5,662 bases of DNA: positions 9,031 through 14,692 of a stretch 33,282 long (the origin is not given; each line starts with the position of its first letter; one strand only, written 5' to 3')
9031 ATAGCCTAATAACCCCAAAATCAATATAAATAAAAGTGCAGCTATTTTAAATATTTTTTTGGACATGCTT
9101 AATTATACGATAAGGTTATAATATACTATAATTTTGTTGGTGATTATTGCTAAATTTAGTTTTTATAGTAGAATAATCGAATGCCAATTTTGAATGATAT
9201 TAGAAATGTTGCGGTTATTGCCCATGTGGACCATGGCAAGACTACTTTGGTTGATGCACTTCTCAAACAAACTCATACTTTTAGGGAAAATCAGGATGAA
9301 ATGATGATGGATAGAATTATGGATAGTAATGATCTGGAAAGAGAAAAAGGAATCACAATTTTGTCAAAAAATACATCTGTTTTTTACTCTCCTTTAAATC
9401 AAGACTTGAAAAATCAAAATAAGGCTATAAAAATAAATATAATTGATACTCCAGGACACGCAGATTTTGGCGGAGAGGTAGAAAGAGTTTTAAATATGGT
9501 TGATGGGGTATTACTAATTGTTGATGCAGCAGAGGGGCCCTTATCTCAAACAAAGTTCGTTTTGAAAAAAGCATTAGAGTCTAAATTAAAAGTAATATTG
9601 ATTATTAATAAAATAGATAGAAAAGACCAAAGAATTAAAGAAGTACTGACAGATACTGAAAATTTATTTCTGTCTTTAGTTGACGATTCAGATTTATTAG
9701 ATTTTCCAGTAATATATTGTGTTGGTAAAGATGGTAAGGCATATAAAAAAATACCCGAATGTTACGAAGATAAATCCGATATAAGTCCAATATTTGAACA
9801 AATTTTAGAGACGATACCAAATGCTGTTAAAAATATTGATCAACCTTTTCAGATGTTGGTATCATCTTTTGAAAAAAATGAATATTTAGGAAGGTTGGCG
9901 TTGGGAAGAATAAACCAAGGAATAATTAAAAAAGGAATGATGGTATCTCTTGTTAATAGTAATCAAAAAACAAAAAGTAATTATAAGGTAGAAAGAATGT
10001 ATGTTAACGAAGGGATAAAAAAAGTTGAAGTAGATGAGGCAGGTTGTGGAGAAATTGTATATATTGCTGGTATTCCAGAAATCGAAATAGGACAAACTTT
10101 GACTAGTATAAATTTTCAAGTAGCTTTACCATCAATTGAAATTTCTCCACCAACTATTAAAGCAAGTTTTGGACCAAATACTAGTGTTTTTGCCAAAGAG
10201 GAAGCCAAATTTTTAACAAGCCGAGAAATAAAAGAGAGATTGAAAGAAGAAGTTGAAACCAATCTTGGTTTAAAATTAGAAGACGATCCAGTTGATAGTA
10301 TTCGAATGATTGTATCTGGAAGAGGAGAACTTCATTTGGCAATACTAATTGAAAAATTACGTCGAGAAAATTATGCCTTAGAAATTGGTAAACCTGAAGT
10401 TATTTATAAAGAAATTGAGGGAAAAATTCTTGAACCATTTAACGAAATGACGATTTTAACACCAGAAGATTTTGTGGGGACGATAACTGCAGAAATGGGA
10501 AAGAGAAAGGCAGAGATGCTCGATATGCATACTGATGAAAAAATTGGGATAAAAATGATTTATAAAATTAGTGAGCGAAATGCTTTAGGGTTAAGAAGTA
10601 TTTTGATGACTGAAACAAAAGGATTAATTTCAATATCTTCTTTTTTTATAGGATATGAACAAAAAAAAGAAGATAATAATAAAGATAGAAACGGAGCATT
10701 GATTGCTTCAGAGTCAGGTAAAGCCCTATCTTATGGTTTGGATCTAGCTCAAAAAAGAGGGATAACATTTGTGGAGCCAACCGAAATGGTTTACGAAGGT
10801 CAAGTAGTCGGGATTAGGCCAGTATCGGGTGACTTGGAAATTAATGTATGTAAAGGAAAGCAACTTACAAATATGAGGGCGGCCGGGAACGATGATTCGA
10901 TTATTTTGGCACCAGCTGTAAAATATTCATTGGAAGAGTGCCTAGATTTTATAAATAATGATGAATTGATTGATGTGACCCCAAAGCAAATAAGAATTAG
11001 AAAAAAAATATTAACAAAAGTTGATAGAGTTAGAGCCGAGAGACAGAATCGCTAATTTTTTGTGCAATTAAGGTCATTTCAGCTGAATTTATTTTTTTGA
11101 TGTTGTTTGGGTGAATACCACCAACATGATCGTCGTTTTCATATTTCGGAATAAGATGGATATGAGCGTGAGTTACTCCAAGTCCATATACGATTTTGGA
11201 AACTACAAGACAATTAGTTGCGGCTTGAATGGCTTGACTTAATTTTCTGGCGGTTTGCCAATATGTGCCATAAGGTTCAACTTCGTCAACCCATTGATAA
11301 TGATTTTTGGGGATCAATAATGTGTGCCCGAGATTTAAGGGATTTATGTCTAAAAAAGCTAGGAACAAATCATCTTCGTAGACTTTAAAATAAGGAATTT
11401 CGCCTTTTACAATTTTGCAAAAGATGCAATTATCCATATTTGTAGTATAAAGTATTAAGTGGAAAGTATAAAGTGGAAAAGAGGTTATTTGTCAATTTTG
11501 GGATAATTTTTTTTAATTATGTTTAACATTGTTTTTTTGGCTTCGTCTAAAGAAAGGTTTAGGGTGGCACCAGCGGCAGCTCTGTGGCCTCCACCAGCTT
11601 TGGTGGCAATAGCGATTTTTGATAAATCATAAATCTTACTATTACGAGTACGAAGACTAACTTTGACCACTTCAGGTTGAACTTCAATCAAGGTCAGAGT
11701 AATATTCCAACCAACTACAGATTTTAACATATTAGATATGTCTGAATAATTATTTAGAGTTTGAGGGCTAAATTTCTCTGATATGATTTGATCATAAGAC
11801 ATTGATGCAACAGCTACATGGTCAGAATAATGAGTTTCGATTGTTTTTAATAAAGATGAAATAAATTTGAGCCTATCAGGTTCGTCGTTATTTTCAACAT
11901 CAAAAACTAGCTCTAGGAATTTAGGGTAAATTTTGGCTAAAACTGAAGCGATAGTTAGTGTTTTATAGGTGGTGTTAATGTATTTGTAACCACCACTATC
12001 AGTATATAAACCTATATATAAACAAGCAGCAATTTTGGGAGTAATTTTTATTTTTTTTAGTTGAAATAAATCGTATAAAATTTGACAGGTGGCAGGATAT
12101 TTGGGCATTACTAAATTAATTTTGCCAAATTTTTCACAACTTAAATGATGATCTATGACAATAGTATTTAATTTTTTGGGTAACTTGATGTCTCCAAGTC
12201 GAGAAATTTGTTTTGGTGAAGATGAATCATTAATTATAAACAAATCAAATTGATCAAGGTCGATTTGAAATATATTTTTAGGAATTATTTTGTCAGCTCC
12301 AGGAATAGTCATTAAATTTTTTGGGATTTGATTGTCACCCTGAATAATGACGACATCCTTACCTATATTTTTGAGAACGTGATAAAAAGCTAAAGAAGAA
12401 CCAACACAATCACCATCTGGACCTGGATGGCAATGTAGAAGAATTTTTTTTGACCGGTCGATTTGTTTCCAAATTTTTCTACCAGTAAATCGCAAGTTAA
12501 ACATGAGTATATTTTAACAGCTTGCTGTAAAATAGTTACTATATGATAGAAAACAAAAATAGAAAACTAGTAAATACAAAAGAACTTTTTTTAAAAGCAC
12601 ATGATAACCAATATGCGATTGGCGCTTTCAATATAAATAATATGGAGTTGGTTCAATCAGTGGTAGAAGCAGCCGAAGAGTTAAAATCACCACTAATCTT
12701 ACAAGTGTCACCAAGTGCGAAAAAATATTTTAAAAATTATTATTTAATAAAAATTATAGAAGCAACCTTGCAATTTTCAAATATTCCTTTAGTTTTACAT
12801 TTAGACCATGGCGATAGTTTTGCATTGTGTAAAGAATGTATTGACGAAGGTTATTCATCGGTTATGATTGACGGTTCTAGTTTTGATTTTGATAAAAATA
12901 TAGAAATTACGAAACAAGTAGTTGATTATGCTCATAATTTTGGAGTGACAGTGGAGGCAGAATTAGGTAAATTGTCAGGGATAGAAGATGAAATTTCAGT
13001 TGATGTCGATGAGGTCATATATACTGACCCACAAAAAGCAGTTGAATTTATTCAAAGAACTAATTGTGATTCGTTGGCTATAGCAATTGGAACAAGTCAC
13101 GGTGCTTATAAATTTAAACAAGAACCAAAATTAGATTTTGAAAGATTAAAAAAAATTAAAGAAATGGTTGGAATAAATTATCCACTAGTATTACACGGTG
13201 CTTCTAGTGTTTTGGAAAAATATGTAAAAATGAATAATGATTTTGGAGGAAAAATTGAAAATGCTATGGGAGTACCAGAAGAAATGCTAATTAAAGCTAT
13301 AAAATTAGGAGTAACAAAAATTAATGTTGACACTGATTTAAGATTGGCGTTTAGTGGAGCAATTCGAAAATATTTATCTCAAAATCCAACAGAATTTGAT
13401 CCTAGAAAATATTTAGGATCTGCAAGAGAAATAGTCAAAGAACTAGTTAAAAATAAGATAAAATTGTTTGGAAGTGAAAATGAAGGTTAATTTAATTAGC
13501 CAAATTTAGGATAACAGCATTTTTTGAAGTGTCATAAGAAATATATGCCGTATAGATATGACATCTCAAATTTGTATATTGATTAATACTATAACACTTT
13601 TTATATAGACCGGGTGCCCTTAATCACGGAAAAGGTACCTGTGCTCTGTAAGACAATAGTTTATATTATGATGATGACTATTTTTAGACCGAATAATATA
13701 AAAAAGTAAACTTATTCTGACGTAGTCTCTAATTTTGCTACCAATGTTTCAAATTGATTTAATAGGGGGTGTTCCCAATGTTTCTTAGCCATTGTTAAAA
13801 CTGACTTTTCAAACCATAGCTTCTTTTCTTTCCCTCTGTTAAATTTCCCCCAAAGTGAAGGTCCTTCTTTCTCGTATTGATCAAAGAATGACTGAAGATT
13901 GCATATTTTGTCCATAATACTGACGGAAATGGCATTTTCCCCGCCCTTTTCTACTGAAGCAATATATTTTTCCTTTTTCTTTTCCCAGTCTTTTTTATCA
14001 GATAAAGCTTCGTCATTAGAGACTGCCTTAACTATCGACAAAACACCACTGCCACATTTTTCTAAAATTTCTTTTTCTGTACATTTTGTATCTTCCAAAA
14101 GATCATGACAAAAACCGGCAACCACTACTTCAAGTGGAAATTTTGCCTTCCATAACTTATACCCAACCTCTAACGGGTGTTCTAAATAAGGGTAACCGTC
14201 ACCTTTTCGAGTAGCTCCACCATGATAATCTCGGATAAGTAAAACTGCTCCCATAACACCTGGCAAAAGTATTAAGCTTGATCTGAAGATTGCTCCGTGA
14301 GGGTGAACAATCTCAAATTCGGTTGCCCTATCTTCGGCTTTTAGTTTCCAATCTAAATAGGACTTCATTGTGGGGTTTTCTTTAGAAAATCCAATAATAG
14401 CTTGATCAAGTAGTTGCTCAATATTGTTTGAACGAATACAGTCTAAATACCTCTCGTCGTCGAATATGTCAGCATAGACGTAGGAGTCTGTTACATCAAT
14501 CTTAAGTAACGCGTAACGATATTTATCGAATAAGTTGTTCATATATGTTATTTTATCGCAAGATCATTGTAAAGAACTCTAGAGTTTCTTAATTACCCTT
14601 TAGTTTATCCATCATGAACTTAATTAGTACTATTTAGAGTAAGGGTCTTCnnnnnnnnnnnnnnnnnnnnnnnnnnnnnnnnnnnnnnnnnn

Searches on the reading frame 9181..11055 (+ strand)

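Call 10: search_protein_families(library=pfam, proteins=[window:9181-11055:+], max_evalue=0.001)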
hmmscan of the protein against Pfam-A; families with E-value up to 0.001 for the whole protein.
window:9181-11055:+ (624 aa): 7 families
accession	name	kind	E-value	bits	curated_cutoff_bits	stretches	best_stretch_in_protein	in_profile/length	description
PF00009.33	GTP_EFTU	-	1.7e-52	178.2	26.5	1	6-210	2-184/188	Elongation factor Tu GTP binding domain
PF21018.2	BipA_C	-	3.1e-41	140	23.8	1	504-612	1-109/110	TypA/BipA C-terminal domain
PF00679.30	EFG_C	-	3.1e-13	50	27.9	1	416-499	2-85/89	Elongation factor G C-terminus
PF03144.31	GTP_EFTU_D2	-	2.2e-12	47.7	30.3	1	237-308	1-73/73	Elongation factor Tu domain 2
PF22042.2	EF-G_D2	-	2.7e-09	37.4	27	1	222-309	1-83/84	Elongation factor G domain 2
PF01926.29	MMR_HSR1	-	3.2e-05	24.5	21.9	1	10-144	2-113/113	50S ribosome-binding GTPase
PF14492.12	EFG_III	-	8.6e-05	23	27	1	348-396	19-66/75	Elongation Factor G, domain III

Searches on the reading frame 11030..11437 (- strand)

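Call 10: search_protein_families(library=pfam, proteins=[window:11030-11437:-], max_evalue=0.001)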
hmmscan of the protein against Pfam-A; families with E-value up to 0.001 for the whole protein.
window:11030-11437:- (135 aa): 2 families
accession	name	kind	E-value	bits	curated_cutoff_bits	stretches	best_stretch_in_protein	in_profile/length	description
PF01230.28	HIT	-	5.2e-16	59.5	21.5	1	12-100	2-97/98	HIT domain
PF11969.13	DcpS_C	-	1e-08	36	24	1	3-56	1-54/114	Scavenger mRNA decapping enzyme C-term binding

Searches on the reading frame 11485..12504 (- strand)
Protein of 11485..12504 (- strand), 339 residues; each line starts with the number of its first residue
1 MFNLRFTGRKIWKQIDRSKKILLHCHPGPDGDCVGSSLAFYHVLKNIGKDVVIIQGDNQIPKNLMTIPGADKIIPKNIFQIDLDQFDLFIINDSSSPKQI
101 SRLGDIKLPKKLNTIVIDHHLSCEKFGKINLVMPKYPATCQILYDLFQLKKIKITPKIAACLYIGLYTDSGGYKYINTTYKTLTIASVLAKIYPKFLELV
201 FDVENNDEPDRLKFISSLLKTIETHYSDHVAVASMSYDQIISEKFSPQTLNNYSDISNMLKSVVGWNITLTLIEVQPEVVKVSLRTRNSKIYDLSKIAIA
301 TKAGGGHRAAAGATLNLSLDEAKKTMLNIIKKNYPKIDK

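Call 10: search_protein_families(library=pfam, proteins=[window:11485-12504:-], max_evalue=0.001)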
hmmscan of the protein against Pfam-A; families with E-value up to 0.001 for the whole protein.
window:11485-12504:- (339 aa): 2 families
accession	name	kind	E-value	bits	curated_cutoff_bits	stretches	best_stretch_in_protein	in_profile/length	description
PF01368.27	DHH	-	5.3e-19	69.2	28.1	1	20-165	1-124/125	DHH family, N-terminal domain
PF02272.25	DHHA1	-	1.4e-06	29.1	25.9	1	256-331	21-101/102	DHHA1 domain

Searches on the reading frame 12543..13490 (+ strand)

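Call 10: search_protein_families(library=pfam, proteins=[window:12543-13490:+], max_evalue=0.001)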
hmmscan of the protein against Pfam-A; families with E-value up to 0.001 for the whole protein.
window:12543-13490:+ (315 aa): 1 family
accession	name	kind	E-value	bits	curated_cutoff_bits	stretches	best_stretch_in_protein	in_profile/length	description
PF01116.26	F_bP_aldolase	-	3.9e-103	345.2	25.5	1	10-313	1-276/277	Fructose-bisphosphate aldolase class-II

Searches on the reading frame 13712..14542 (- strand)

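Call 10: search_protein_families(library=pfam, proteins=[window:13712-14542:-], max_evalue=0.001)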
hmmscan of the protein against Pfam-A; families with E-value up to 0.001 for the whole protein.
window:13712-14542:- (276 aa): 1 family
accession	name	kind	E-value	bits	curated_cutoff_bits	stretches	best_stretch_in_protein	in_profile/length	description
PF13328.12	HD_4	-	1.5e-11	44.7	27.2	1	99-221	1-129/156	HD domain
